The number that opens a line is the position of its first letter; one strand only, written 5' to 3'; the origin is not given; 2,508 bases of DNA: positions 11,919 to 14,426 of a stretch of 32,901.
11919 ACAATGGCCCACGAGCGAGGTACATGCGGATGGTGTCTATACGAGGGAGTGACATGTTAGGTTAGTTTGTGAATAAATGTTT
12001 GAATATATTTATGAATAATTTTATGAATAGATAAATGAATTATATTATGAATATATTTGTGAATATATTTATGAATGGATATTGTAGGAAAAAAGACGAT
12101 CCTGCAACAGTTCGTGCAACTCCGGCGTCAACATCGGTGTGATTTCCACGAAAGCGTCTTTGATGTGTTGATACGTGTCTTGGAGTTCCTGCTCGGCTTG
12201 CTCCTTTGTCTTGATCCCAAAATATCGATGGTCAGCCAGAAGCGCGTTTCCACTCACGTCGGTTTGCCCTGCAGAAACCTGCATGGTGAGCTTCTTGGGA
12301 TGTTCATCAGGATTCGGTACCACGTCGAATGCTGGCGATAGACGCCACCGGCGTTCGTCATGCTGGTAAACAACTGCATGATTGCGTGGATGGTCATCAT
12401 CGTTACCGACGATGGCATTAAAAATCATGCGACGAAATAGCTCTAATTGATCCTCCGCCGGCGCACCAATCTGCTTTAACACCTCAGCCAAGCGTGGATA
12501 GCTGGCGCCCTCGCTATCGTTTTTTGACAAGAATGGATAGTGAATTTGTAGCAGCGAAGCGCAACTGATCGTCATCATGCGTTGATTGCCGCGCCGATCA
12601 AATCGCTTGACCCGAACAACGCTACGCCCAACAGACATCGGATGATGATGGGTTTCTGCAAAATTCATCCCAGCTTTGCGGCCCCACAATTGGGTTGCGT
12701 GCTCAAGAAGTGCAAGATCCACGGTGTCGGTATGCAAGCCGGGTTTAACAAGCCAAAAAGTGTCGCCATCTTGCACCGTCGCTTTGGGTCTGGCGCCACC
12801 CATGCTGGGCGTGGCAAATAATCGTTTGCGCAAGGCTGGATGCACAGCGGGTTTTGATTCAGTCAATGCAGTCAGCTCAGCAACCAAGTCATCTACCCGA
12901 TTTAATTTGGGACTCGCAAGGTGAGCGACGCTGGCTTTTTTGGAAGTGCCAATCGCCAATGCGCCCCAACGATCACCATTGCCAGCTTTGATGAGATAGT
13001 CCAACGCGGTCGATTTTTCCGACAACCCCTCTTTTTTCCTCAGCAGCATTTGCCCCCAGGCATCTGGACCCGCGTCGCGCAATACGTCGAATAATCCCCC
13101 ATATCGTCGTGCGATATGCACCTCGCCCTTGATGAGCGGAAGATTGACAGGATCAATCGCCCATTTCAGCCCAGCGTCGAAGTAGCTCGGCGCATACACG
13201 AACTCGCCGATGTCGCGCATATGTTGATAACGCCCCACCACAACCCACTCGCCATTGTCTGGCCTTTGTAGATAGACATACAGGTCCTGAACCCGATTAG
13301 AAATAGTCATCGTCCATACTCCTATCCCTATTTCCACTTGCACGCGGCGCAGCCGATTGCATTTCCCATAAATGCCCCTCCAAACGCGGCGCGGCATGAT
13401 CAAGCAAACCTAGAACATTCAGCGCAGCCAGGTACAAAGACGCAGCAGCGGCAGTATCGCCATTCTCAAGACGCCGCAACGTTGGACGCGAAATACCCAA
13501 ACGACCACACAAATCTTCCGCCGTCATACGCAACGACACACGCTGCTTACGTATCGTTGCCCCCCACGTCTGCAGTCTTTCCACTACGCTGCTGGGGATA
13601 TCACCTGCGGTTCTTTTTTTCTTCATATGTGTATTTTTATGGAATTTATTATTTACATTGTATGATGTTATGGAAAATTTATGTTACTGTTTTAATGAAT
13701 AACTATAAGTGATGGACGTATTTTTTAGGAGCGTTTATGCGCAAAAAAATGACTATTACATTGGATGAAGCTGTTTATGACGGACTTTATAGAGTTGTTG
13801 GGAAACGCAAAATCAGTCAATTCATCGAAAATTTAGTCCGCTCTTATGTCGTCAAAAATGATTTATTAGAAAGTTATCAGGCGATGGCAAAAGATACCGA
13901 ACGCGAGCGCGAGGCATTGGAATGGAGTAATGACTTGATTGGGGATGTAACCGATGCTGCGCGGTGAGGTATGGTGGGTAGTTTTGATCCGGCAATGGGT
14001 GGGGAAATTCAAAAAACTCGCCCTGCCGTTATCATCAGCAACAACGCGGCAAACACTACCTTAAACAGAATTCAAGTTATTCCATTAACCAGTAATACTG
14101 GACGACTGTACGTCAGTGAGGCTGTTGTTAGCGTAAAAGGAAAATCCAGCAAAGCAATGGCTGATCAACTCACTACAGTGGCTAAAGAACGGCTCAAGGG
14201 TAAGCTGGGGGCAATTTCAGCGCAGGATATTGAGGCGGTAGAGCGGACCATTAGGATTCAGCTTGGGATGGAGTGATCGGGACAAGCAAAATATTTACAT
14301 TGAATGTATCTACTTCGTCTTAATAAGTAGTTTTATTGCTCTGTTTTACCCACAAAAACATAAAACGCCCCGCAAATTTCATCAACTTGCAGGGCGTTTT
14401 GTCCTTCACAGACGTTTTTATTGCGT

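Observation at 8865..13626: Three divergent HipA-family kinase genes, each with a different HTH-partner architecture, packed into 4.8 kb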

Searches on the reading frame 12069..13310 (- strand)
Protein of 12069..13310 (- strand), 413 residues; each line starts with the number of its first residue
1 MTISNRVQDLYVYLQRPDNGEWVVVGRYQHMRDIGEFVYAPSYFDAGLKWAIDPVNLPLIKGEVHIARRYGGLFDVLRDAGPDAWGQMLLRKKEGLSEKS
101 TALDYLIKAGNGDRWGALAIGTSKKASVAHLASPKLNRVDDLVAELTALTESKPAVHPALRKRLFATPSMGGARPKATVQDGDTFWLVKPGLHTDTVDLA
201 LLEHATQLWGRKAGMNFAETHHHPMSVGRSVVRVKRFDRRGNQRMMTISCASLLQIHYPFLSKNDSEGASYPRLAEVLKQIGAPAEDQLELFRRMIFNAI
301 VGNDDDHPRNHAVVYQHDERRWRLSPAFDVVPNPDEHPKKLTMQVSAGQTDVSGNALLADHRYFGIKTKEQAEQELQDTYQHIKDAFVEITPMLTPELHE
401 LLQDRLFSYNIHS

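Call 3: search_protein_families(library=pfam, proteins=[window:12069-13310:-], max_evalue=0.01)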
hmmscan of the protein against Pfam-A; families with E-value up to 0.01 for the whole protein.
window:12069-13310:- (413 aa): 1 family
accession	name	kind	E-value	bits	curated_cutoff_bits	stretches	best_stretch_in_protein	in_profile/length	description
PF07804.18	HipA_C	-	4.5e-41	141.3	30.5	1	169-385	2-211/213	HipA-like C-terminal domain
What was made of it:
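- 12069..13310 (-): K3: full-length HipA-family kinase of a canonical-order hipBA module (not the E. coli HipA clade). HipA_C 141.3 bits (call 3).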

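Call 4: search_protein_families(library=ncbifam, proteins=[window:12069-13310:-], max_evalue=0.01)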
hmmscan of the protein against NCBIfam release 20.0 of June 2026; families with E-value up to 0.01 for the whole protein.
window:12069-13310:- (413 aa): 1 family
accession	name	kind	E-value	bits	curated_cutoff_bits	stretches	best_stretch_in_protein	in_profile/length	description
NF007297.0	PRK09775.1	equivalog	1.7e-08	33.7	401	1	198-332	244-371/446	type II toxin-antitoxin system HipA family toxin YjjJ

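Call 13: search_solved_structures(query=window:12069-13310:-, max_evalue=0.01, show_alignments=2)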
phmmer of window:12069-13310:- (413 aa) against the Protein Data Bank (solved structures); distinct sequences matched with E-value up to 0.01: 10.
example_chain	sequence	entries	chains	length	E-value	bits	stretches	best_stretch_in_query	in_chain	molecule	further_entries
8ezr_B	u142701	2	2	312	2.5e-05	26.7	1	233-334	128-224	HipT(Lp)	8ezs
7vkb_A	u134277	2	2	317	2.6e-05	26.6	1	233-334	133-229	HipA_C domain-containing protein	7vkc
7wcf_A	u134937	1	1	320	9.7e-05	24.7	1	233-334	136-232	HipA_C domain-containing protein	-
7ab4_C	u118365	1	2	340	0.00047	22.5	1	234-332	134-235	HipA_C domain-containing protein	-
7ab3_C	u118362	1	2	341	0.00048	22.5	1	234-332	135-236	HipA_C domain-containing protein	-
3tpd_A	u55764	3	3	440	0.00089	21.6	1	208-331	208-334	Serine/threonine-protein kinase HipA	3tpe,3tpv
7ab5_C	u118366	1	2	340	0.0021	20.4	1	234-331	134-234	HipA_C domain-containing protein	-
2wiu_A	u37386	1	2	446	0.0023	20.2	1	208-331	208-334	PROTEIN HIPA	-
3hzi_A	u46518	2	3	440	0.0061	18.8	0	208-331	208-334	Protein hipA | Serine/threonine-protein kinase HipA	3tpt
3tpb_A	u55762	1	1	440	0.0065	18.7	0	208-331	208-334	Serine/threonine-protein kinase HipA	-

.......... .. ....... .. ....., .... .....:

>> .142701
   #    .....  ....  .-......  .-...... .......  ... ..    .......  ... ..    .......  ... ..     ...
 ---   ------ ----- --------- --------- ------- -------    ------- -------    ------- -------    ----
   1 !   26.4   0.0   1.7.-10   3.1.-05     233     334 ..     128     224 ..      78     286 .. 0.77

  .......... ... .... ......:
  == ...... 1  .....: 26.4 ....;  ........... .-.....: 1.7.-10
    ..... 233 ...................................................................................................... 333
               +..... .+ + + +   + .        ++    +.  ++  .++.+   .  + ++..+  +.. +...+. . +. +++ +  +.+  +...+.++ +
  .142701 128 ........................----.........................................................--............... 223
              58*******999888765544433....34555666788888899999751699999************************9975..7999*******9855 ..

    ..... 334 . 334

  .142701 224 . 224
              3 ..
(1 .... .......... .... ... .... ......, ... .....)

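Call 31: find_homologous_proteins(query=window:12069-13310:-, max_evalue=0.00001)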
Query window:12069-13310:- (413 aa): 4798 proteins with E <= 0.00001 among 8000 candidates; the best 120 are listed.
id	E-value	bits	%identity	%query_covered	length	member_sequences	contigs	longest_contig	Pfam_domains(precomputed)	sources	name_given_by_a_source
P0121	4.2e-282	953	100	100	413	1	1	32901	PF07804.19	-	-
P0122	3.1e-239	812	86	98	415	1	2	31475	PF07804.19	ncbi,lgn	-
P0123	4.8e-199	680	72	98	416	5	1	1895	PF07804.19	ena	-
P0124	2.7e-187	641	68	98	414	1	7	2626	PF07804.19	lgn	-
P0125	4.8e-185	633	68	98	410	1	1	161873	PF07804.19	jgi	jgi:serine/threonine-protein kinase HipA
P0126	5.9e-169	580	63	98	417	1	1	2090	PF07804.19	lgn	-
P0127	1.4e-167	576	63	100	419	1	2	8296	PF07804.19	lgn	-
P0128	3.1e-167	575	63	98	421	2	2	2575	PF07804.19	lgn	-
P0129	1.5e-166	573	62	98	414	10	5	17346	PF07804.19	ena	-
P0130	2.5e-166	572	63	98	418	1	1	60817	PF07804.19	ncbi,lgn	ncbi:MAG: HipA domain-containing protein [Pseudomonadota bacterium]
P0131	1.4e-165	569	62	96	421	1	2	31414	PF07804.19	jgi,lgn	-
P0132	2.6e-165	568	62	98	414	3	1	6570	PF07804.19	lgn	-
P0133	1.2e-164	566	63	96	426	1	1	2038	PF07804.19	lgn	-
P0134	2.3e-164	565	63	96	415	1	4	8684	PF07804.19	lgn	-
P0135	3.5e-164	565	63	98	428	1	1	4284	PF07804.19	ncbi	-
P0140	1.7e-162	559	61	99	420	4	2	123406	PF07804.19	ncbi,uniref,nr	ncbi:HipA domain-containing protein [Glaciimonas sp. CA11.2]|uniref:type II toxin-antitoxin system H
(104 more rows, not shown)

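Call 32: find_encoding_contigs(protein=P0122, flank=10000, max_places=3)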
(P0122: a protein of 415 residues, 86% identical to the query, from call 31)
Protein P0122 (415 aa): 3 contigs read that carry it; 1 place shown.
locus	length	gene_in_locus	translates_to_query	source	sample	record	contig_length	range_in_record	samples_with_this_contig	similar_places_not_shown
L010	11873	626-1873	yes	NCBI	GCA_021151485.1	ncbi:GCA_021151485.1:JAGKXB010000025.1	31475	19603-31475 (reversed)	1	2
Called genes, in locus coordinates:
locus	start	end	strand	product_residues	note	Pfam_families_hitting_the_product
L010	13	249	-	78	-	-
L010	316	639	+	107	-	PF13560:HTH_31 (weak), PF01381:HTH_3 (weak)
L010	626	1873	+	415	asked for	PF07804:HipA_C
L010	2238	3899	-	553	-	PF00682:HMGL-like, PF22615:IPMS_D2, PF08502:LeuA_dimer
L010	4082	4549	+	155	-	PF13404:HTH_AsnC-type, PF13412:HTH_24, PF01047:MarR, PF01037:AsnC_trans_reg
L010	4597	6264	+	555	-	PF20706:GT4-conflict (weak), PF00534:Glycos_transf_1, PF13692:Glyco_trans_1_4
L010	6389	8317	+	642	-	PF02743:dCache_1, PF00989:PAS, PF08447:PAS_3 (faint), PF08448:PAS_4, PF13426:PAS_9, PF00990:GGDEF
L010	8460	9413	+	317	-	PF13191:AAA_16 (faint), PF02881:SRP54_N, PF06414:Zeta_toxin (weak), PF00448:SRP54, PF13401:AAA_22 (weak)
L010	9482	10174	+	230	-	PF00005:ABC_tran, PF02463:SMC_N (weak), PF13304:AAA_21 (faint)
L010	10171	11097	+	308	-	PF18075:FtsX_ECD, PF02687:FtsX (weak)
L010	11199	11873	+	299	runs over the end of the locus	PF04542:Sigma70_r2, PF04545:Sigma70_r4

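Call 33: find_encoding_contigs(protein=P0140, flank=10000, max_places=2)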
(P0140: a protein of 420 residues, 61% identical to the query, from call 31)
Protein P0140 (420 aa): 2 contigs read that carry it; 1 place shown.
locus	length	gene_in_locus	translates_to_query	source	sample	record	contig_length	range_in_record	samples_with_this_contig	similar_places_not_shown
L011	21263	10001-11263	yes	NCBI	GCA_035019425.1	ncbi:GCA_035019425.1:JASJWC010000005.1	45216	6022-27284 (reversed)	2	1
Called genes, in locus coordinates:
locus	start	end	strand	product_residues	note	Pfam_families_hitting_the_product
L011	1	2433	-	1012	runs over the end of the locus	PF08751:TrwC, PF02562:PhoH (faint), PF13245:AAA_19, PF13604:AAA_30, PF01443:Viral_helicase1 (faint), PF13401:AAA_22, PF22232:TraI_hel_assoc_N (weak), PF13538:UvrD_C_2 (weak)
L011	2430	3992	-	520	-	PF10412:TrwB_AAD_bind, PF02534:T4SS-DNA_transf, PF12696:TraG-D_C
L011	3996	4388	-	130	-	-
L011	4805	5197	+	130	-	-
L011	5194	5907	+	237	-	-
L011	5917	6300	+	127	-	-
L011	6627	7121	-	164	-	-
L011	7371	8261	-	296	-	PF08401:ArdcN, PF20054:Tc-38 (faint), PF18818:MPTase-PolyVal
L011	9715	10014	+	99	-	PF13560:HTH_31, PF01381:HTH_3 (weak)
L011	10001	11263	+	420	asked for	PF07804:HipA_C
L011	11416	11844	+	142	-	PF11697:DUF3293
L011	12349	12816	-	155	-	-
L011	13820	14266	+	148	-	PF00717:Peptidase_S24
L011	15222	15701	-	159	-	-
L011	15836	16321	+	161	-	PF14373:Imm_superinfect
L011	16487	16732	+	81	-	-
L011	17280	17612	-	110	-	-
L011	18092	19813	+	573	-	PF07693:KAP_NTPase (faint)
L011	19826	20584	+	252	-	-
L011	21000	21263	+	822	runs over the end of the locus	PF14022:DUF4238 (weak)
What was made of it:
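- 12069..13310 (-): Homologues sit in ordinary hipBA pairs (calls 32, 33).
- K3-type hipBA homologues have no hipH next to them (calls 32, 33).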

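Call 63: search_protein_families(library=padloc, proteins=[window:12069-13310:-], max_evalue=0.001)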
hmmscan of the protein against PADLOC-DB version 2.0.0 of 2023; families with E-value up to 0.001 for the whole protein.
window:12069-13310:- (413 aa): 3 families
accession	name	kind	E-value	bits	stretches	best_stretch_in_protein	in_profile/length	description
PDLC04342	PDC-M03A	-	2.7e-06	25.2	1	186-329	37-189/299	-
PDLC04339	PDC-M03A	-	3.2e-06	24.7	1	284-403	130-249/293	-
PDLC04340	PDC-M03A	-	0.00011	19.8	1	288-329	127-166/280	-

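Call 90: predict_structure(alignment_id=A4)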
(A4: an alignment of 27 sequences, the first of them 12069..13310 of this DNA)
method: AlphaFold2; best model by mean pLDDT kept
length: 413 residues; sequences in the alignment: 27
mean_pLDDT: 79.5   pTM: 0.82
mean pLDDT of the five models: 79.5, 79.0, 78.3, 77.0, 76.5
residues with pLDDT >= 90: 118; 70-90: 201; 50-70: 76; < 50: 18
segments of 3 or more residues with pLDDT < 50: 1-6, 167-172, 411-413
pLDDT, mean of each block of 10 residues (from residue 1): 52 78 83 78 74 59 71 56 59 74 69 64 72 65 77 81 55 65 86 83 96 97 82 87 78 74 82 94 93 95 85 84 91 85 88 91 96 96 97 94 85 41
secondary structure, 60 per line:
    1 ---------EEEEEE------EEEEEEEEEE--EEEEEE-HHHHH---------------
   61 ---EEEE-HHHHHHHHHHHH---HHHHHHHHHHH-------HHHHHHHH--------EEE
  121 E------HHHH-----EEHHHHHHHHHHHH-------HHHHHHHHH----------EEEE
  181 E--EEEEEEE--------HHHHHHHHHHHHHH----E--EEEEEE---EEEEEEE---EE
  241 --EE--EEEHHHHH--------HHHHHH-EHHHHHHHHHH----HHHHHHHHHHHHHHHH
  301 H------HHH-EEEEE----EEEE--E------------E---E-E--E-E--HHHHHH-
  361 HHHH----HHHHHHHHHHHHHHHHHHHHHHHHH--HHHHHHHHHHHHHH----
elements in order: E10-15 E22-31 E34-39 H41-45 E64-67 H69-80 H84-94 H102-109 E118-121 H128-131 H139-150 H158-166 E177-181 E184-190 H199-212 E220-225 E229-235 E247-249 H250-254 H263-268 H271-280 H285-301 E312-316 E321-324 H354-359 H361-364 H369-393 H396-409

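Call 93: fold_search(model_id=the predicted structure, library=pdb)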
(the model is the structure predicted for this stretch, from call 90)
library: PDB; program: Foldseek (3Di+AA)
matches with E <= 10: 1522; with E <= 0.001: 42
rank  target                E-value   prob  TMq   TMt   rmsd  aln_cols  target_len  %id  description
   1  4pu5                  8.1e-18  1.00  0.71  0.67   5.4       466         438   17  Shewanella oneidensis Toxin Antitoxin System Toxin Protein HipA Bound with AMPPNP and Mg (released 2014-08-06)
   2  3dnt_A                1.0e-17  1.00  0.69  0.69   6.7       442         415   17  structures of MDT proteins (released 2009-01-27)
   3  3tpt_A                2.4e-17  1.00  0.69  0.69   5.3       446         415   15  Structure of HipA(D309Q) bound to ADP (released 2012-10-03)
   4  4pu4_B                3.0e-17  1.00  0.72  0.71   4.9       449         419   18  Shewanella oneidensis MR-1 Toxin Antitoxin System HipA, HipB and its operator DNA complex (space group P21) (released 2014-08-06)
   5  2wiu_A                3.2e-17  1.00  0.70  0.67   5.9       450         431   17  Mercury-modified bacterial persistence regulator hipBA (released 2009-07-28)
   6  3dnv_A                4.0e-17  1.00  0.69  0.69   5.0       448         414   16  MDT Protein (released 2009-01-27)
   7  3dnt_B                4.5e-17  1.00  0.72  0.71   5.3       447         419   17  structures of MDT proteins (released 2009-01-27)
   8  3tpt_B                6.6e-17  1.00  0.71  0.70   5.4       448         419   16  Structure of HipA(D309Q) bound to ADP (released 2012-10-03)
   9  4pu4_A                1.0e-16  1.00  0.71  0.70   5.2       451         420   18  Shewanella oneidensis MR-1 Toxin Antitoxin System HipA, HipB and its operator DNA complex (space group P21) (released 2014-08-06)
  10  3dnu                  1.3e-16  1.00  0.70  0.71   4.9       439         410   17  structure of MDT protein (released 2009-01-27)
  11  3tpe                  1.8e-16  1.00  0.69  0.68   5.3       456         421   14  The phipa p3121 structure (released 2012-10-03)
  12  3fbr_A                2.3e-16  1.00  0.70  0.66   6.0       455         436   18  structure of HipA-amppnp-peptide (released 2009-02-10)
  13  4pu3_A                3.6e-16  1.00  0.70  0.68   6.5       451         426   18  Shewanella oneidensis MR-1 Toxin Antitoxin System HipA, HipB and its operator DNA complex (space group P212121) (released 2014-08-06)
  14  3hzi_A                4.8e-16  1.00  0.70  0.69   5.4       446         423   17  Structure of mdt protein (released 2009-07-28)
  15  3tpv                  5.7e-16  1.00  0.68  0.67   5.5       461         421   15  Structure of pHipA bound to ADP (released 2012-10-03)
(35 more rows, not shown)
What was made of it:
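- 12069..13310 (-): The AlphaFold model (pTM 0.82) matches HipA of Shewanella and E. coli at TM 0.69-0.72 (calls 90, 93).
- On HipA of hipBA modules (canonical order): The K3 model matches full-length HipA at TMq 0.69-0.72, against about 0.46 for HipT (call 93).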

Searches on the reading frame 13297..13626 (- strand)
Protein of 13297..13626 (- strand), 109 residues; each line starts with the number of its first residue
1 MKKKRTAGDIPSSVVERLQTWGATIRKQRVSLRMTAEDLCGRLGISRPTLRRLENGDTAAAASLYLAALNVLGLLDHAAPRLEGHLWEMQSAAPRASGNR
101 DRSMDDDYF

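Call 3: search_protein_families(library=pfam, proteins=[window:13297-13626:-], max_evalue=0.01)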
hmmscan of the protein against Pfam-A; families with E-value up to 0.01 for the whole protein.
window:13297-13626:- (109 aa): 6 families
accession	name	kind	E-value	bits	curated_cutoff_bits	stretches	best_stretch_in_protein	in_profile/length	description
PF13560.12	HTH_31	-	2e-08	34.9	27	1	22-78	3-60/64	Helix-turn-helix domain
PF01381.28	HTH_3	-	4.7e-08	33.4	23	1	25-73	1-49/55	Helix-turn-helix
PF13413.12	HTH_25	-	0.00028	21.1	24.6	1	25-60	2-37/62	Helix-turn-helix domain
PF13443.12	HTH_26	-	0.0013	19.3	22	1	33-57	10-34/63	Cro/C1-type HTH DNA-binding domain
PF13545.12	HTH_Crp_2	-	0.007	16.7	27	0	26-52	15-41/70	Crp-like helix-turn-helix domain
PF20432.4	Xre-like-HTH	-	0.0083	16.8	25.8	0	32-54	22-44/63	Antitoxin Xre-like helix-turn-helix domain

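Call 4: search_protein_families(library=ncbifam, proteins=[window:13297-13626:-], max_evalue=0.01)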
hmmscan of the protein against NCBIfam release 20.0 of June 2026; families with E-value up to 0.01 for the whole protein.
window:13297-13626:- (109 aa): 3 families
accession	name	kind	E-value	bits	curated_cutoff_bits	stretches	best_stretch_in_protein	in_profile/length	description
TIGR03070.1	couple_hipB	subfamily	2.3e-06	27.4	71.65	1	22-74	4-56/58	type II toxin-antitoxin system Y4mF family antitoxin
TIGR00270.2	TIGR00270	equivalog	0.0011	18.8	110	1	16-57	71-112/159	multiprotein bridging factor aMBF1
TIGR02612.1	mob_myst_A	hypoth_equivalog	0.0032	17.3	122.6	1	25-62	30-67/150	mobile mystery protein A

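Call 63: search_protein_families(library=padloc, proteins=[window:13297-13626:-], max_evalue=0.001)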
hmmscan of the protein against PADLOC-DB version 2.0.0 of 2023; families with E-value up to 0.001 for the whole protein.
window:13297-13626:- (109 aa): 1 family
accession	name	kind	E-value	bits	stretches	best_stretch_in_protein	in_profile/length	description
PDLC02926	HTH_VI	-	3e-05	22.2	1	22-60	3-41/92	-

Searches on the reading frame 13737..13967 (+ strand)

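Call 3: search_protein_families(library=pfam, proteins=[window:13737-13967:+], max_evalue=0.01)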
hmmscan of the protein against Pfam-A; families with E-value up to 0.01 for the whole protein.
window:13737-13967:+ (76 aa): 0 families

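Call 4: search_protein_families(library=ncbifam, proteins=[window:13737-13967:+], max_evalue=0.01)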
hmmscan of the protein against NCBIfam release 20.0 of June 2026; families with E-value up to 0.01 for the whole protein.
window:13737-13967:+ (76 aa): 3 families
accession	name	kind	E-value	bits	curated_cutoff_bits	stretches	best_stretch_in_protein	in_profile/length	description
NF050104.1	TA_MazE_antitoxin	equivalog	1.3e-05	25.4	65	1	4-64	1-63/69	type II toxin-antitoxin system MazE family antitoxin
NF010250.0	PRK13696.1-2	equivalog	0.0002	21.3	118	1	5-40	3-38/75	hypothetical protein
NF010251.0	PRK13696.1-3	equivalog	0.0037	17.7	101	1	6-57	8-60/84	hypothetical protein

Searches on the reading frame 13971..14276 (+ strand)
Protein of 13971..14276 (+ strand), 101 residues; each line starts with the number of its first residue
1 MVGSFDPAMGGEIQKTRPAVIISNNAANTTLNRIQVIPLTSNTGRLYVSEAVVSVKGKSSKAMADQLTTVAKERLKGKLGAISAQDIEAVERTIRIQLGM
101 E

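Call 3: search_protein_families(library=pfam, proteins=[window:13971-14276:+], max_evalue=0.01)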
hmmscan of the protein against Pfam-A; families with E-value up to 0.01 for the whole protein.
window:13971-14276:+ (101 aa): 1 family
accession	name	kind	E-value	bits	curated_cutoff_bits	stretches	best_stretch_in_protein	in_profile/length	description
PF02452.23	PemK_toxin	-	3.7e-20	72.6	23.1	1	5-98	10-109/109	PemK-like, MazF-like toxin of type II toxin-antitoxin system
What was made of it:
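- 13737..14276 (+): mazE-like (13737-13967) and mazF/PemK (13971-14276): a fourth type II toxin-antitoxin pair, divergent from hipB3. PemK_toxin 72.6 bits (call 3).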

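Call 4: search_protein_families(library=ncbifam, proteins=[window:13971-14276:+], max_evalue=0.01)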
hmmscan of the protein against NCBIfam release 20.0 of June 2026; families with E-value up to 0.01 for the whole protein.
window:13971-14276:+ (101 aa): 2 families
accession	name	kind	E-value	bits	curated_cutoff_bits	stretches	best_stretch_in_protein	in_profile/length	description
NF007386.0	PRK09907.1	equivalog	1.4e-10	41.1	120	1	4-98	16-110/111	endoribonuclease MazF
NF007320.0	PRK09812.1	equivalog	0.0074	16.3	129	1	4-89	16-98/116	type II toxin-antitoxin system ChpB family toxin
